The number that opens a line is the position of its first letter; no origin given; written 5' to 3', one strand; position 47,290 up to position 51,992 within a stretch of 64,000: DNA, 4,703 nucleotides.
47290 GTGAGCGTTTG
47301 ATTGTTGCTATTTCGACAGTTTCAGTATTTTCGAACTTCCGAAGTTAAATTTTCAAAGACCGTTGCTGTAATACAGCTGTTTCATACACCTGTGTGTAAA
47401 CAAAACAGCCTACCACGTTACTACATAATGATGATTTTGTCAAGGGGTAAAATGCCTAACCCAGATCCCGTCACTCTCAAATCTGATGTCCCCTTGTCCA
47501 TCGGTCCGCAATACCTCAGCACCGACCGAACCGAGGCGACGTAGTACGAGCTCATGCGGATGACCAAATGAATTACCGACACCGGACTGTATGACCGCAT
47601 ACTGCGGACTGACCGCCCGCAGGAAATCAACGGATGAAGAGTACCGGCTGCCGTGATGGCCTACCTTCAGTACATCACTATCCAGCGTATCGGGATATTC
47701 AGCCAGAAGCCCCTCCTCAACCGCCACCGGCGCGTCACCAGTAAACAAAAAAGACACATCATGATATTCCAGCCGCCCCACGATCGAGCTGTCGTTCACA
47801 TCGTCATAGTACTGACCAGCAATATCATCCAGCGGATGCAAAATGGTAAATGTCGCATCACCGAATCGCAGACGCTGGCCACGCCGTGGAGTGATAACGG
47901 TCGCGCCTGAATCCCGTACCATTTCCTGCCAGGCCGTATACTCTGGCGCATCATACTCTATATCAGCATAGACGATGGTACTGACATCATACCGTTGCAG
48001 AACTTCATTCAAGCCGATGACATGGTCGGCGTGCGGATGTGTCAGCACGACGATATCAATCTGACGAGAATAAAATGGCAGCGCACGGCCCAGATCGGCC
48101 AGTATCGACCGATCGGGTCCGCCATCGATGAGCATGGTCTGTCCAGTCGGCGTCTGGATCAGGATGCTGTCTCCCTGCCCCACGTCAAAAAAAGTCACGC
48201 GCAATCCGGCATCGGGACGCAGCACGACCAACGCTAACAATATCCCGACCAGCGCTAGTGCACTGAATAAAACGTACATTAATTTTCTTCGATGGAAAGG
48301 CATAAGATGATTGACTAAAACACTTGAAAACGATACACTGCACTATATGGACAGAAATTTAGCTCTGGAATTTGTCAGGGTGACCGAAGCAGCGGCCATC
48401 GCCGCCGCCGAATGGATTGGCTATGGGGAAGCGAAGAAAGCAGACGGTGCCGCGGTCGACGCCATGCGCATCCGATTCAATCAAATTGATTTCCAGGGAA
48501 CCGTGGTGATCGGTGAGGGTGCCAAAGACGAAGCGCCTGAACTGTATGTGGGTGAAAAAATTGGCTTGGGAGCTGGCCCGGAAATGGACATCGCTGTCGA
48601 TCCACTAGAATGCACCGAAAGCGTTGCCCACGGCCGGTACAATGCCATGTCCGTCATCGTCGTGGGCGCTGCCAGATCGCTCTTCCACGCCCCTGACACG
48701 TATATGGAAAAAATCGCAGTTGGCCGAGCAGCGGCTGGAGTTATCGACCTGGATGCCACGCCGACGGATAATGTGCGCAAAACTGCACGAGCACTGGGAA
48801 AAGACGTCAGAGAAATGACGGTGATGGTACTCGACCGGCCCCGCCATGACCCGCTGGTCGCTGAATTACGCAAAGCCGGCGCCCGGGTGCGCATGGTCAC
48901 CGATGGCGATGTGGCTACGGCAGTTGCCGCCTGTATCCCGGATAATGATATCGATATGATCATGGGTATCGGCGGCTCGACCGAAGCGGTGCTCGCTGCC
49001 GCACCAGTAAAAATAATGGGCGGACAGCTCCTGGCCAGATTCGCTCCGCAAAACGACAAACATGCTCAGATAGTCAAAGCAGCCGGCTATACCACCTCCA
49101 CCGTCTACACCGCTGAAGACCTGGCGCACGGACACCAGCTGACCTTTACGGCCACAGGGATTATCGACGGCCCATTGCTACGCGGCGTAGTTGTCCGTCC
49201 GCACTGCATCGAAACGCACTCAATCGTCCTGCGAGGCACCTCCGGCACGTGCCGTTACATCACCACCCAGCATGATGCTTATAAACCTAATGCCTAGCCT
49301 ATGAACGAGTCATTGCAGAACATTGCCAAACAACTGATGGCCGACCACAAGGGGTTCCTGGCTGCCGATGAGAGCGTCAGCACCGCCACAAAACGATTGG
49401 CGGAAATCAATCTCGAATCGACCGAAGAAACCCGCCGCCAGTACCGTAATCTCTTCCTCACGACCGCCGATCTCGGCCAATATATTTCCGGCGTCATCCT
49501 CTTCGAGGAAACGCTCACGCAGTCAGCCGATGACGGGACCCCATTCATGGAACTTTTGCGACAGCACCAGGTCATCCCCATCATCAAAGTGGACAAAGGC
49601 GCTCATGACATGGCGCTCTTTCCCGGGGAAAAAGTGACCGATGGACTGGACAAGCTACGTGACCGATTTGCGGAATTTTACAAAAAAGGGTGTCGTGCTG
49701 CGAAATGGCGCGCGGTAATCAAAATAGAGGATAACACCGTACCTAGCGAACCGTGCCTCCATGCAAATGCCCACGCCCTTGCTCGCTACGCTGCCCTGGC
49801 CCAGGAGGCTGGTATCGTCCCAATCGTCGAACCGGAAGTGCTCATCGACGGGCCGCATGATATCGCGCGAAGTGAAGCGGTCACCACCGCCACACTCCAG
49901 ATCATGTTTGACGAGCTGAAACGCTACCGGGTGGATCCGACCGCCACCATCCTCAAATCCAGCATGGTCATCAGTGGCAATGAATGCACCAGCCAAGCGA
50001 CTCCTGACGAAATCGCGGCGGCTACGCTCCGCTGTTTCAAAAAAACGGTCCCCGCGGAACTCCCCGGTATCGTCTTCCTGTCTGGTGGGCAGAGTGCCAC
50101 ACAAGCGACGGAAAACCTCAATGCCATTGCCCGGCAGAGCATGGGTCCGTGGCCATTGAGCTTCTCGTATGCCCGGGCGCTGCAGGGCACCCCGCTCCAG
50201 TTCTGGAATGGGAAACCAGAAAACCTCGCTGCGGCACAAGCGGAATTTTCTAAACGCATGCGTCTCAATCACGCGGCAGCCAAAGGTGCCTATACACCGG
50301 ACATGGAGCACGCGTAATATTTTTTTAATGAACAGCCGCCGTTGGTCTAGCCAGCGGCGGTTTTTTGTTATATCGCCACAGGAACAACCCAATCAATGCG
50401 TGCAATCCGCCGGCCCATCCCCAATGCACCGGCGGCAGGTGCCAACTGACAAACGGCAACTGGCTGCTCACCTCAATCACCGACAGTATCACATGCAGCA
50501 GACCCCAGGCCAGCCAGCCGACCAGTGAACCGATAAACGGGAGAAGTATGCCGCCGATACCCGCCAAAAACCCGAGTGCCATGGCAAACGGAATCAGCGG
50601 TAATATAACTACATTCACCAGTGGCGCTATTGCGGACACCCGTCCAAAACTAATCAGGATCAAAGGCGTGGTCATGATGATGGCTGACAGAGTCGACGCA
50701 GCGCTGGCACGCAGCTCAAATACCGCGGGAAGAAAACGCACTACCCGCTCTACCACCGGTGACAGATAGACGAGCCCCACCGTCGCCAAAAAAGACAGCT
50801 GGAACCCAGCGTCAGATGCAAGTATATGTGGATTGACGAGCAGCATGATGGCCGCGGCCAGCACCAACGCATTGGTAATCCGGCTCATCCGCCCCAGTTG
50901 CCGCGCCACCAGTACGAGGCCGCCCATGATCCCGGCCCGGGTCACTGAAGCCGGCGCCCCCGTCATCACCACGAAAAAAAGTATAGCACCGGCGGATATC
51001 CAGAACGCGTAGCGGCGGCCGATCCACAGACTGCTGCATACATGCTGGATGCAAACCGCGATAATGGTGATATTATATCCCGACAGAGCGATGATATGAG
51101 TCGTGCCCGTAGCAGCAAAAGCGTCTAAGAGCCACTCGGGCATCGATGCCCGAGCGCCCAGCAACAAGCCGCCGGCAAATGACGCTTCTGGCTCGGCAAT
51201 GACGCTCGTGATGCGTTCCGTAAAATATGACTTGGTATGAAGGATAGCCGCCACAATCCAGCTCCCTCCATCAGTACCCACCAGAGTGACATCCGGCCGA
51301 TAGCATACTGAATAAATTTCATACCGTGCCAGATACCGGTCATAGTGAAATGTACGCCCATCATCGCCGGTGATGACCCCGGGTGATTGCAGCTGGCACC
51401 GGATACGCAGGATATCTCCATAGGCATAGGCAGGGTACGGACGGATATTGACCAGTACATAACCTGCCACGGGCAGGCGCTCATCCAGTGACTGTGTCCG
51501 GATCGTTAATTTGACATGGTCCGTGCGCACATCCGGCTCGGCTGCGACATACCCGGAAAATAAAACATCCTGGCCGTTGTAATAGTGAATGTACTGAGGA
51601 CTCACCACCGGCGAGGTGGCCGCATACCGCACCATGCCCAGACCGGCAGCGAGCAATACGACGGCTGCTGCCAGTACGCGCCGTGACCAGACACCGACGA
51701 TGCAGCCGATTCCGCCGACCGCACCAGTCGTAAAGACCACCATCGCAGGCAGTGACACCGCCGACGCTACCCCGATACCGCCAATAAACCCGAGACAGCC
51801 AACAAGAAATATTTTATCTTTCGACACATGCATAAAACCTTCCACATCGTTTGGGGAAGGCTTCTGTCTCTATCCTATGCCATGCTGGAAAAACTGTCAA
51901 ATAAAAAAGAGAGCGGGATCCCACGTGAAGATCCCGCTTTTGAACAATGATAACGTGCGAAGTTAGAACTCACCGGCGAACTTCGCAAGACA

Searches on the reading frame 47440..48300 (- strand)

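Call 40: search_protein_families(library=pfam, proteins=[window:47440-48300:-], max_evalue=0.00001)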
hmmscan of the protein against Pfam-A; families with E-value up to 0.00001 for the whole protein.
window:47440-48300:- (286 aa): 3 families
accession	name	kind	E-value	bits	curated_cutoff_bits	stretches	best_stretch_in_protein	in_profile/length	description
PF00753.33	Lactamase_B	-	3.4e-21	76.5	22.7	1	39-238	2-193/196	Metallo-beta-lactamase superfamily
PF12706.13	Lactamase_B_2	-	2.4e-08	34.3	27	1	56-191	3-144/200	Beta-lactamase superfamily domain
PF25281.1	MBL_MAP1B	-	1.7e-06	27.7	37.6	1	37-104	25-88/279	MAP1B MBL-like domain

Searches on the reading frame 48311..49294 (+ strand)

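Call 40: search_protein_families(library=pfam, proteins=[window:48311-49294:+], max_evalue=0.00001)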
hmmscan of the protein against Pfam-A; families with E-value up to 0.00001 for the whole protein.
window:48311-49294:+ (328 aa): 1 family
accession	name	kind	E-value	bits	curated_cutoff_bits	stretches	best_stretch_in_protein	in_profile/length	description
PF03320.18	FBPase_glpX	-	3e-122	407.8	27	1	15-321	1-307/307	Bacterial fructose-1,6-bisphosphatase, glpX-encoded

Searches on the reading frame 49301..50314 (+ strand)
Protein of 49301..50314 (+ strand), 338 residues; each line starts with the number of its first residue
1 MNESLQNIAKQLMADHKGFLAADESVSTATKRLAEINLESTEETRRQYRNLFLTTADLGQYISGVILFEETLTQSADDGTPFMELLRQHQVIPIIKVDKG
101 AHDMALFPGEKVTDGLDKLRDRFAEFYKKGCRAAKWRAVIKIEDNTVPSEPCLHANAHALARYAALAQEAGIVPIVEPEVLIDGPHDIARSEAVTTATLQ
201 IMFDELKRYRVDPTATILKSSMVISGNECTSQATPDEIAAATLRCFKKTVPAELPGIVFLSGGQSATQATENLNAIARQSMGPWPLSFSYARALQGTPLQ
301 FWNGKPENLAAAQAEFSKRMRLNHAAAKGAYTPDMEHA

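Call 40: search_protein_families(library=pfam, proteins=[window:49301-50314:+], max_evalue=0.00001)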
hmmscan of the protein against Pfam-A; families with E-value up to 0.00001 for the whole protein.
window:49301-50314:+ (338 aa): 1 family
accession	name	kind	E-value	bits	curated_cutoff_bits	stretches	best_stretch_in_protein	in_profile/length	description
PF00274.25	Glycolytic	-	8.8e-123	410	22.2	1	5-336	2-334/349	Fructose-bisphosphate aldolase class-I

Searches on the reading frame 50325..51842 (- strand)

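Call 40: search_protein_families(library=pfam, proteins=[window:50325-51842:-], max_evalue=0.00001)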
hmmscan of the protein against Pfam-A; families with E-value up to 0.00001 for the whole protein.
window:50325-51842:- (505 aa): 2 families
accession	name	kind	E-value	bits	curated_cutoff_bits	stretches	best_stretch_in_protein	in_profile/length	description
PF03772.21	Competence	-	1.5e-47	162.7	23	1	226-489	1-266/270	Competence protein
PF13567.11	DUF4131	-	9e-15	55.2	31.6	1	30-182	4-159/165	Domain of unknown function (DUF4131)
